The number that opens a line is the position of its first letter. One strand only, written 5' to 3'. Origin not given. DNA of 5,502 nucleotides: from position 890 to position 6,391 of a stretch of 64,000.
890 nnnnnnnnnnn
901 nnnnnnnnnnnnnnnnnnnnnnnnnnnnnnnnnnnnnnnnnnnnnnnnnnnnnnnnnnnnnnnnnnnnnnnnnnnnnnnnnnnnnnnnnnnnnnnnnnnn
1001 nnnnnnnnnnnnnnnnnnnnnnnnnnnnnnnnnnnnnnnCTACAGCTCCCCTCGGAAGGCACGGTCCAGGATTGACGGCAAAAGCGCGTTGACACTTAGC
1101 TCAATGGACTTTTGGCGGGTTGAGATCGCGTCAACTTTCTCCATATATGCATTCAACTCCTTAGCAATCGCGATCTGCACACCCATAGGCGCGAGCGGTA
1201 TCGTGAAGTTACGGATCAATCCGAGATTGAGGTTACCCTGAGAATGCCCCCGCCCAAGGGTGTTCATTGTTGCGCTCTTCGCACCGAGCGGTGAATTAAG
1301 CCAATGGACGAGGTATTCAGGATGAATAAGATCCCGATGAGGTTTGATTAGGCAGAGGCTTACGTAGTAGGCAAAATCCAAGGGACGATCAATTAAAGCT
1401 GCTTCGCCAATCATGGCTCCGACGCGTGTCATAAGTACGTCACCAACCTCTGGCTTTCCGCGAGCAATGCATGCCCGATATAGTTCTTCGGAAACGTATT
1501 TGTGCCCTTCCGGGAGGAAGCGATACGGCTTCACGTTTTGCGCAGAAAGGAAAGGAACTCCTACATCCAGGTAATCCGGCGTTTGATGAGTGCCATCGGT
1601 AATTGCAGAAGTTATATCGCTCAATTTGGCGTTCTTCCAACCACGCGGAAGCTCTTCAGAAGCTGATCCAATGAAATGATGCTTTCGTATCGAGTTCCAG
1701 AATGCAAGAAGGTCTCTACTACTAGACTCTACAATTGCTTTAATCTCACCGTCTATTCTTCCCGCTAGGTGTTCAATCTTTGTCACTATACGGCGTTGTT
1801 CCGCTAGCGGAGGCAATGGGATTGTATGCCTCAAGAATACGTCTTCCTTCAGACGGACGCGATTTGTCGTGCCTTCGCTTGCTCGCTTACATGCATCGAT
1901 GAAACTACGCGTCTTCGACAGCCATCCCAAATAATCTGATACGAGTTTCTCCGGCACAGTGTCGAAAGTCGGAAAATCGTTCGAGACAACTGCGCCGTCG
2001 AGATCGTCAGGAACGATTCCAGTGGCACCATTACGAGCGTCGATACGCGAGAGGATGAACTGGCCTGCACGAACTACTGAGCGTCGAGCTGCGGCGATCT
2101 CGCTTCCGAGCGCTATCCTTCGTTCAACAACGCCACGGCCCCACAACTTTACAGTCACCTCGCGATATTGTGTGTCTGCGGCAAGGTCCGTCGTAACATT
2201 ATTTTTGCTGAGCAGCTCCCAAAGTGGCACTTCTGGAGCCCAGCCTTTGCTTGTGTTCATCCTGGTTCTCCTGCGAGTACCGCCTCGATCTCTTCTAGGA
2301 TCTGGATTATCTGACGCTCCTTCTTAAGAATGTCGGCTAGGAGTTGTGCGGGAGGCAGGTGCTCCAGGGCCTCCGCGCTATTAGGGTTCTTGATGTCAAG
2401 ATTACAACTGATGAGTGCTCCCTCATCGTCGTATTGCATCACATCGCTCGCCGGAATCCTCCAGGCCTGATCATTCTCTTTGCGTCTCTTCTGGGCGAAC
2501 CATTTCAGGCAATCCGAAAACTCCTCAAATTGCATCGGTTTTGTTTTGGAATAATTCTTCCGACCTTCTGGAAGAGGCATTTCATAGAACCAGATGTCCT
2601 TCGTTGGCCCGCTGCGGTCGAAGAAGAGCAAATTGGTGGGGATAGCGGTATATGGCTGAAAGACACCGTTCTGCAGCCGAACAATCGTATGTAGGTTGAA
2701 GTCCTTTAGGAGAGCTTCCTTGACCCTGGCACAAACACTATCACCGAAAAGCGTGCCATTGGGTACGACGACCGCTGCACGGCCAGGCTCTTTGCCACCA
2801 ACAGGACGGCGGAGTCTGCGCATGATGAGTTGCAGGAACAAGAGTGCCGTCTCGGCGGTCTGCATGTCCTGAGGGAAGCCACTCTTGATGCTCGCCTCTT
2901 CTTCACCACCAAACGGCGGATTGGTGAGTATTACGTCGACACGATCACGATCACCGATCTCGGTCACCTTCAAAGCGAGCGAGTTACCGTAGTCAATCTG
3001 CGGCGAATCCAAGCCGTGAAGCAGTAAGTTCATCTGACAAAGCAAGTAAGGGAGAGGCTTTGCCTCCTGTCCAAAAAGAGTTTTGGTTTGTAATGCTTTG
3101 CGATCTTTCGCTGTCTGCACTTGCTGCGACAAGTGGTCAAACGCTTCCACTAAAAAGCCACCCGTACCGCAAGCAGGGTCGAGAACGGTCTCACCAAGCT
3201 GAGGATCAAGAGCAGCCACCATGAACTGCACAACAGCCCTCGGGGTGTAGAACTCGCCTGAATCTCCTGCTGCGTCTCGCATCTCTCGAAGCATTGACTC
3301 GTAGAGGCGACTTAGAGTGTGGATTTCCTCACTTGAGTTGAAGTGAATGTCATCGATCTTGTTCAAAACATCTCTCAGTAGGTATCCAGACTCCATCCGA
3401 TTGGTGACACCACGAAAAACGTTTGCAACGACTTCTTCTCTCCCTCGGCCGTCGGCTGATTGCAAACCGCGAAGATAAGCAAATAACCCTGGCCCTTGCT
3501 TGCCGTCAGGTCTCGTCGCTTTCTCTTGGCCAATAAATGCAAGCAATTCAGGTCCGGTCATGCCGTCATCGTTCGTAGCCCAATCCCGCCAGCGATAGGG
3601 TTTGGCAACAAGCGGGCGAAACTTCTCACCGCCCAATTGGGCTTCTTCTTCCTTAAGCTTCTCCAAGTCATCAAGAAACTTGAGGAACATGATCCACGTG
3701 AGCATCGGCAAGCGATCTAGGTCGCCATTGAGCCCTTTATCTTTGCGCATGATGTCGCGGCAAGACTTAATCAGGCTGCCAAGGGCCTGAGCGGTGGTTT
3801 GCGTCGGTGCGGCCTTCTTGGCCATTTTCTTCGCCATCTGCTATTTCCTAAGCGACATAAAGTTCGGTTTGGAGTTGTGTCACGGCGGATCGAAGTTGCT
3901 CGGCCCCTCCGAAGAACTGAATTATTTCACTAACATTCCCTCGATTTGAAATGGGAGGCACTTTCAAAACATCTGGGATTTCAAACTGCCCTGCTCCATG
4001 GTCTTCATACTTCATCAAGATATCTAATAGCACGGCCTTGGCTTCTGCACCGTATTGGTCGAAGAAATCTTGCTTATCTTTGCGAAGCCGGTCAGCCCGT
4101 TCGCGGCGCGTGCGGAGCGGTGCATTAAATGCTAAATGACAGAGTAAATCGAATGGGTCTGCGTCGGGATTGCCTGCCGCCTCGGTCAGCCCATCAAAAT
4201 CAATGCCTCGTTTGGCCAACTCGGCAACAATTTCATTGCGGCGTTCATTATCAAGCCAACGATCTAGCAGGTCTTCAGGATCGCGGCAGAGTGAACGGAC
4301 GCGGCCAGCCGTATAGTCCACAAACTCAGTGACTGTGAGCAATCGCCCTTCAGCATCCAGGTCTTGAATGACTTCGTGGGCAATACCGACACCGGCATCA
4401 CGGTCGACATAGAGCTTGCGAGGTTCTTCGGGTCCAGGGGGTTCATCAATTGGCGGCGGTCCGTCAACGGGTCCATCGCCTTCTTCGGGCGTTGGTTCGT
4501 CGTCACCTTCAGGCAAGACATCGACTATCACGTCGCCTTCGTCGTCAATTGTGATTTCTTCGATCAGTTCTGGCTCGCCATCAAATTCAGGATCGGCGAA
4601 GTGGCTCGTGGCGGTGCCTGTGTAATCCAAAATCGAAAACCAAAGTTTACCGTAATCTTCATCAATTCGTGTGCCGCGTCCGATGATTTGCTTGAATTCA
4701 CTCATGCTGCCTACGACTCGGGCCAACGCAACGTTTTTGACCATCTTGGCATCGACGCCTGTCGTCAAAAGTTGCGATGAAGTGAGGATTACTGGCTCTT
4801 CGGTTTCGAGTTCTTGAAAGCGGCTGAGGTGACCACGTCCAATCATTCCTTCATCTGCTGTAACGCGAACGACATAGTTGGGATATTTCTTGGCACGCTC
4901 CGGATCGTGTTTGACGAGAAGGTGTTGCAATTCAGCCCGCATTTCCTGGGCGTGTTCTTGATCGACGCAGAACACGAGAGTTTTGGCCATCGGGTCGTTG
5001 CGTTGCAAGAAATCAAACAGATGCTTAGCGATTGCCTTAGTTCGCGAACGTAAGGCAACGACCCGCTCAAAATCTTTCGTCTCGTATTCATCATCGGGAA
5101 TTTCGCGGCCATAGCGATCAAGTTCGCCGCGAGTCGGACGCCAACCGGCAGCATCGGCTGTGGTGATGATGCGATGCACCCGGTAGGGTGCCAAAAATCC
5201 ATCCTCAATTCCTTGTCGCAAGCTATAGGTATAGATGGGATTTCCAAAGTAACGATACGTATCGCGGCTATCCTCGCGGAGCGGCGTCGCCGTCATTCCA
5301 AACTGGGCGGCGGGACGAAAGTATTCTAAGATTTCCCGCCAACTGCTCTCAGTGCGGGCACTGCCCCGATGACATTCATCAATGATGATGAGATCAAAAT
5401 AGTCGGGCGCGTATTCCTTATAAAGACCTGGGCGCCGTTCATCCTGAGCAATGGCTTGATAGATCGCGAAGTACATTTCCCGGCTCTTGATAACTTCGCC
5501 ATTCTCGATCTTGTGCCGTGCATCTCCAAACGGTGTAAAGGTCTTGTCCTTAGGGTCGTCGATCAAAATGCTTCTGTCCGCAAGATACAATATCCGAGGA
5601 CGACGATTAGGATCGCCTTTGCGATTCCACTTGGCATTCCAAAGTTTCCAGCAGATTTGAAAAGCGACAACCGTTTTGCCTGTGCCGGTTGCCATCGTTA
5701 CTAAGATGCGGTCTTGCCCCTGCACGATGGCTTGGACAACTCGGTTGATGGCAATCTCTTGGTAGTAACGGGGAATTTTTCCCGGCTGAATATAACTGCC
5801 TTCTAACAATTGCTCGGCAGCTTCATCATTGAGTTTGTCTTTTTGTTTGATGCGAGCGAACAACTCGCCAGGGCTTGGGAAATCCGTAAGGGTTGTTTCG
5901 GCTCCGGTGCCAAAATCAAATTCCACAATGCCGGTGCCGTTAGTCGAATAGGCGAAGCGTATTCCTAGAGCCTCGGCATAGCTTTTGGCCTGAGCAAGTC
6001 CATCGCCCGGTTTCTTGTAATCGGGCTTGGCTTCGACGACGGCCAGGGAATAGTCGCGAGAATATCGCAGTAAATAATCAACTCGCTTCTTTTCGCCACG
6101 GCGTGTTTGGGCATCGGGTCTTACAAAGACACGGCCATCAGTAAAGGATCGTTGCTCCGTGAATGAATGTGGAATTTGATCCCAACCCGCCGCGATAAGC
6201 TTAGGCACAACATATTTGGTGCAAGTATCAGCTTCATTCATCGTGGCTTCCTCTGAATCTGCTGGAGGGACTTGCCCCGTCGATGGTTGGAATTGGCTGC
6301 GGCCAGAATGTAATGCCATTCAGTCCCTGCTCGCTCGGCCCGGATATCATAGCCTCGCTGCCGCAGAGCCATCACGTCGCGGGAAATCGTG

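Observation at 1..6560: One coupled operon joins a type I RM system to a Lamassu-like nuclease under a single HTH regulator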

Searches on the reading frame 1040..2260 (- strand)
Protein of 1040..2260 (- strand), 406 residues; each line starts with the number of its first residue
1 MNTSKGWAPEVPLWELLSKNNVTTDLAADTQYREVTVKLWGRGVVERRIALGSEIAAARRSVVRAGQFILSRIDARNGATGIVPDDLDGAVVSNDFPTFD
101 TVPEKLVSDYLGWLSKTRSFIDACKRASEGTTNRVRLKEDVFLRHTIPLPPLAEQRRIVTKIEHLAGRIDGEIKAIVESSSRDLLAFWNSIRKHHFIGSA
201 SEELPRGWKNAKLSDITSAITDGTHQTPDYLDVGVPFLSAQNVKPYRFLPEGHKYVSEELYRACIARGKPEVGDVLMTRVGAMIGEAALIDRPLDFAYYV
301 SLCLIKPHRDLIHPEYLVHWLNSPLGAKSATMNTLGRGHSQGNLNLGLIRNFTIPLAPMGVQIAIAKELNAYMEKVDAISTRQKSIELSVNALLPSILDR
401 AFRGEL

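Call 5: search_protein_families(library=pfam, proteins=[window:1040-2260:-], max_evalue=0.1)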
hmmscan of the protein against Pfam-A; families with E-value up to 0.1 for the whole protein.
window:1040-2260:- (406 aa): 1 family
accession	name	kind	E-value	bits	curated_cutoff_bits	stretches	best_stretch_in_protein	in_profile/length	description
PF01420.25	Methylase_S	-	4.6e-14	53.4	22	2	205-387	1-167/168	Type I restriction modification DNA specificity domain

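Call 6: search_protein_families(library=padloc, proteins=[window:1040-2260:-], max_evalue=0.1)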
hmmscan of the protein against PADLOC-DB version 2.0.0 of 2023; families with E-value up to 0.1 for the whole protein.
window:1040-2260:- (406 aa): 127 families (the best 25 are shown)
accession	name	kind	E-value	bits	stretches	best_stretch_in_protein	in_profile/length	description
PDLC03141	Specificity_I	-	4.7e-58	195.1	2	6-183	3-178/382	Type I specificity subunit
PDLC03169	Specificity_I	-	2.1e-41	140.8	1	55-406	66-419/461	Type I specificity subunit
PDLC03079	Specificity_I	-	2.8e-41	140.1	2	146-406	164-447/470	Type I specificity subunit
PDLC03069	Specificity_I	-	1.3e-39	134.4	1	45-406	41-387/387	Type I specificity subunit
PDLC03179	Specificity_I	-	3.9e-37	126.4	2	203-401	389-587/589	Type I specificity subunit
PDLC03187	Specificity_I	-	1.7e-33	114.3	1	25-406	16-374/374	Type I specificity subunit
PDLC03072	Specificity_I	-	8.7e-32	108.7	2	203-385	232-417/448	Type I specificity subunit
PDLC03109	Specificity_I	-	8.4e-31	105.1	2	202-406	289-497/591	Type I specificity subunit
PDLC03189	Specificity_I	-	2.2e-30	103.9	2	202-406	218-417/459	Type I specificity subunit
PDLC03162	Specificity_I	-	2.6e-30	103.6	1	102-406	107-414/431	Type I specificity subunit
PDLC03127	Specificity_I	-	9.1e-29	98.6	2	201-406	245-453/571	Type I specificity subunit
PDLC04137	mad5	-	1.2e-28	98.5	2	207-405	2-188/392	mads_5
PDLC03105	Specificity_I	-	8.6e-28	96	2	203-387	233-417/448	Type I specificity subunit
PDLC03100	Specificity_I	-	1.3e-27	95.3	2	182-398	176-388/392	Type I specificity subunit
PDLC03086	Specificity_I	-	8.2e-27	92.3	2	214-388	9-189/458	Type I specificity subunit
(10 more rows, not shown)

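Call 7: find_encoding_contigs(protein=window:1040-2260:-, flank=10000, max_places=8)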
Protein window:1040-2260:- (406 aa): no gene with exactly this product is on record in the collection.

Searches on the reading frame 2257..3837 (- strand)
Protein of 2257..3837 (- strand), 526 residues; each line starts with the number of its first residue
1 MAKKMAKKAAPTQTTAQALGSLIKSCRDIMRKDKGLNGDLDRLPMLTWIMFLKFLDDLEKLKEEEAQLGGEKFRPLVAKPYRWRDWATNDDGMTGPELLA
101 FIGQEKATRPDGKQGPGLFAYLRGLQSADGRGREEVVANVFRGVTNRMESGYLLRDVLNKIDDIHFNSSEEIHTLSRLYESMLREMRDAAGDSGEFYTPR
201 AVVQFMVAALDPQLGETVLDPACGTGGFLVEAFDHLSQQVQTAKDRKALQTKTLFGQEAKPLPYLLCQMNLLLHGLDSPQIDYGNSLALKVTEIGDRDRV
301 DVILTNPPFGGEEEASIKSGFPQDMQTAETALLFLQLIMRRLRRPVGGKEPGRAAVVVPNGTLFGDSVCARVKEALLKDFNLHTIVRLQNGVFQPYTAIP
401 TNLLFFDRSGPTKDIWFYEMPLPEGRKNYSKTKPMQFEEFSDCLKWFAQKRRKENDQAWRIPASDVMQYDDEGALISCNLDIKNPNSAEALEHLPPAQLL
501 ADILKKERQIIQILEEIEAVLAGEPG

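Call 5: search_protein_families(library=pfam, proteins=[window:2257-3837:-], max_evalue=0.1)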
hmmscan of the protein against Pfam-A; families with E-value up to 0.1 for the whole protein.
window:2257-3837:- (526 aa): 6 families
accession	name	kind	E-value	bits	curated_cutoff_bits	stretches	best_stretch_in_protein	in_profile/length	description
PF02384.22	N6_Mtase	-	7.3e-62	209.9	20.4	1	172-470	3-294/311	N-6 DNA Methylase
PF01170.24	UPF0020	-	7.9e-08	32.7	22.3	1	206-310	20-132/197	RMKL-like, methyltransferase domain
PF12161.14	HsdM_N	-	7.1e-07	30.3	24.5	1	20-93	2-81/135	HsdM N-terminal domain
PF20473.4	MmeI_Mtase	-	3.8e-05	23.4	27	1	217-246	22-51/259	MmeI, DNA-methyltransferase domain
PF07669.17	Eco57I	-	0.0005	20.6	25.3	1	293-393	67-171/171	Eco57I restriction-modification methylase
PF05175.20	MTS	-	0.012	15.7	23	0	204-314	21-113/170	Methyltransferase small domain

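Call 6: search_protein_families(library=padloc, proteins=[window:2257-3837:-], max_evalue=0.1)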
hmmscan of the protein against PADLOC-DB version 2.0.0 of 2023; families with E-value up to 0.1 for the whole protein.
window:2257-3837:- (526 aa): 74 families (the best 25 are shown)
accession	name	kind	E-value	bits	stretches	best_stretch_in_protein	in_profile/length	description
PDLC03025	MTase_I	-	8.7e-198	656.6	2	19-463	3-431/569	Type I methyltransferase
PDLC03021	MTase_I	-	3.6e-158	525.4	1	21-522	5-490/491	Type I methyltransferase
PDLC03026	MTase_I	-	1.9e-70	236.4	1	130-521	79-477/487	Type I methyltransferase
PDLC03036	MTase_I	-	8e-69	230.6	2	146-420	165-443/635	Type I methyltransferase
PDLC04134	mad2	-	3.9e-60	202.1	1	14-452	136-489/492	mads_2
PDLC03031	MTase_I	-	1.6e-32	110.7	1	154-406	142-401/834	Type I methyltransferase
PDLC03029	MTase_I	-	7.2e-27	92.1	1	141-393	122-389/661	Type I methyltransferase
PDLC03035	MTase_I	-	1.3e-26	91.3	1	152-411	133-390/653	Type I methyltransferase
PDLC03022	MTase_I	-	5.2e-26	89.2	1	154-417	145-415/857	Type I methyltransferase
PDLC03018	MTase_I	-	2e-23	80.7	2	189-241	302-354/749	Type I methyltransferase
PDLC03039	MTase_I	-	3.1e-22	76.5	1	173-369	147-341/708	Type I methyltransferase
PDLC03038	MTase_I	-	1.1e-21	74.5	1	153-310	128-282/896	Type I methyltransferase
PDLC03019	MTase_I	-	2e-19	67.4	1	170-406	145-372/932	Type I methyltransferase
PDLC03318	MTase_II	-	6.3e-19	65.8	1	139-241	292-391/723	Type II methyltransferase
PDLC03027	MTase_I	-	8e-19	65.6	1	164-409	127-368/810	Type I methyltransferase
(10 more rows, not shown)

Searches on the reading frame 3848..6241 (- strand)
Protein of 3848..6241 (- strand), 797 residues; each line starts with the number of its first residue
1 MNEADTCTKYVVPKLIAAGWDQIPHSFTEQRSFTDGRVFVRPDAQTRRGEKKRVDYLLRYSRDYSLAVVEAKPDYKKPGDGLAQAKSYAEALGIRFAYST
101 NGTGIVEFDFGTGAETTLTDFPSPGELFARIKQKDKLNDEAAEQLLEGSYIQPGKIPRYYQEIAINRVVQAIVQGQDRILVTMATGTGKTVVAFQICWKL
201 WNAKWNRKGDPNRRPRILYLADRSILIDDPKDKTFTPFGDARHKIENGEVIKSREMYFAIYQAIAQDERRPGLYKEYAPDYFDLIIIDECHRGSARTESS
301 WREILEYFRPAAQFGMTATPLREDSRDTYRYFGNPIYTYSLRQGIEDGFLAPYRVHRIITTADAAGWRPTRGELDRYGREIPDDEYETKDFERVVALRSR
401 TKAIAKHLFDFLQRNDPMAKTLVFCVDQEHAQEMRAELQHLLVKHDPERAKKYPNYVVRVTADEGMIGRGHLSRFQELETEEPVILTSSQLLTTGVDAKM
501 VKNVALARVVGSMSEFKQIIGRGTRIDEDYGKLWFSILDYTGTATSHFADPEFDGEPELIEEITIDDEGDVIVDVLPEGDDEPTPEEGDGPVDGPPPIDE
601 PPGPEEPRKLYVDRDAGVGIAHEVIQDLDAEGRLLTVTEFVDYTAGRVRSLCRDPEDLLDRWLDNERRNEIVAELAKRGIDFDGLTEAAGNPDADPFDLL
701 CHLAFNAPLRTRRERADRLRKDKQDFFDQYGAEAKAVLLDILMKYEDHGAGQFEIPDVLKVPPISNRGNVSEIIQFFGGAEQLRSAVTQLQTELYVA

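Call 5: search_protein_families(library=pfam, proteins=[window:3848-6241:-], max_evalue=0.1)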
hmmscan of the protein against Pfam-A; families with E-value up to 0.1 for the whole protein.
window:3848-6241:- (797 aa): 9 families
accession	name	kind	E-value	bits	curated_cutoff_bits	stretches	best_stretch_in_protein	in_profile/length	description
PF04851.21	ResIII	-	2e-36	125.8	22.5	1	157-321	4-163/164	Type III restriction enzyme, res subunit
PF08463.15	EcoEI_R_C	-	1.2e-26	94.2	24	1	639-795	2-163/163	EcoEI R protein C-terminal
PF18766.7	SWI2_SNF2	-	5.7e-17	62.6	26.7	1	160-353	1-188/221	SWI2/SNF2 ATPase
PF00270.35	DEAD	-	2.8e-09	37.4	26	1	167-321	6-161/167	DEAD/DEAH box helicase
PF00271.37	Helicase_C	-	8.1e-05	23.3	23.5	1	408-526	6-109/110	Helicase conserved C-terminal domain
PF13588.12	HSDR_N_2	-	0.0023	18.4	25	1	26-109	12-95/110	Type I restriction enzyme R protein N terminus (HSDR_N)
PF04313.20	HSDR_N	-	0.0064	16.8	25.1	0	47-106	121-188/198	Type I restriction enzyme R protein N terminus (HSDR_N)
PF09848.15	SLFN-g3_helicase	-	0.054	13.2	24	0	179-295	4-93/354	Schlafen group 3, DNA/RNA helicase domain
PF25199.1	nSTAND_NTPase5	-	0.079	13.2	34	0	174-205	39-71/145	Novel STAND NTPase 5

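Call 6: search_protein_families(library=padloc, proteins=[window:3848-6241:-], max_evalue=0.1)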
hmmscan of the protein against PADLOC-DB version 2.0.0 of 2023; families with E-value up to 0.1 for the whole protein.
window:3848-6241:- (797 aa): 25 families
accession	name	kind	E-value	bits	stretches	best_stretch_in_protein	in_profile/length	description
PDLC03049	REase_I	-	1e-211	703.1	1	1-795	9-800/807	Type I restriction enzyme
PDLC03047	REase_I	-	1.5e-34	116.9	1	49-543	235-725/1107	Type I restriction enzyme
PDLC03042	REase_I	-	2.5e-30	102.6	1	158-540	446-844/1170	Type I restriction enzyme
PDLC03050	REase_I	-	4e-30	103.2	1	605-795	26-212/219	Type I restriction enzyme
PDLC02707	PbeA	-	2.1e-21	74.2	2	255-539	355-628/672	PbeA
PDLC03659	mREase_IV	-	6.1e-17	58.8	1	171-548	234-573/945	Type IV methyl-directed restriction enzyme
PDLC02704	PbeA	-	4.6e-16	56.5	2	284-526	386-628/682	PbeA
PDLC03658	mREase_IV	-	1.7e-12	44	1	157-356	223-408/953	Type IV methyl-directed restriction enzyme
PDLC03960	SngC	-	8.1e-09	32.8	2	366-547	221-382/720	-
PDLC02705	PbeA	-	5.2e-07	26.2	1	284-362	377-456/691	PbeA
PDLC02706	PbeA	-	9e-07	25.8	2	155-197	268-306/722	PbeA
PDLC03040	REase_I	-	1.5e-06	24.3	1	282-441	410-573/1029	Type I restriction enzyme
PDLC03048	REase_I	-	2.2e-06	24.1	1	285-358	375-452/976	Type I restriction enzyme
PDLC01439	typeIV_DinG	-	9.2e-06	22.6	1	153-258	12-100/575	CAS-IV-A; associated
PDLC03597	REase_MTase_IIG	-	7.1e-05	18.5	1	154-199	165-209/1646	Type IIG restriction enzyme-methyltransferase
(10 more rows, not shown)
